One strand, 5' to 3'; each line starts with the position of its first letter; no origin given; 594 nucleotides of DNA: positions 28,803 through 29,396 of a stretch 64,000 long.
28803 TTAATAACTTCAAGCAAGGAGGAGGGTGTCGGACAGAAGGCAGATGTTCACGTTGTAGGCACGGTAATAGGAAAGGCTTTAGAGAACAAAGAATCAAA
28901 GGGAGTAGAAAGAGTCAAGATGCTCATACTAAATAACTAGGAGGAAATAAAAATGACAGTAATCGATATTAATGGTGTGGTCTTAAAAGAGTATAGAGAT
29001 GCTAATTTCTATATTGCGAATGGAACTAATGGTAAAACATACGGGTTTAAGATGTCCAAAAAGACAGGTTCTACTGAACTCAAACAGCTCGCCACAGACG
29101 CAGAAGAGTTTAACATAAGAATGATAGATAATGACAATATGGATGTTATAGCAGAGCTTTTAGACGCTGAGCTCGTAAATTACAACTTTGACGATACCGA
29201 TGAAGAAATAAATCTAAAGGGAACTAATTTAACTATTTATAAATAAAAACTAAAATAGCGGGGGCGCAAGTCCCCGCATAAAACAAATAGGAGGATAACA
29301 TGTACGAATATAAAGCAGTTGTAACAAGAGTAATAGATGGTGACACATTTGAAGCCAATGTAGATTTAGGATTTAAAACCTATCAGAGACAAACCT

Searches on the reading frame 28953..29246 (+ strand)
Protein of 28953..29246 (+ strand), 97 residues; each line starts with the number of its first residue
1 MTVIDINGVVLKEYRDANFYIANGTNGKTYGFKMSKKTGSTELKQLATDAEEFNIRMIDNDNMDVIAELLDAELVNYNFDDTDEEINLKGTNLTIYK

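Call 5: search_protein_families(library=pfam, proteins=[window:28953-29246:+], max_evalue=0.1)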
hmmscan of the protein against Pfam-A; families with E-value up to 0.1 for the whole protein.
window:28953-29246:+ (97 aa): 0 families

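Call 6: search_protein_families(library=phrogs, proteins=[window:28953-29246:+], max_evalue=0.01)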
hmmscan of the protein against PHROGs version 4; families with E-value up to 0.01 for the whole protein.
window:28953-29246:+ (97 aa): 0 families
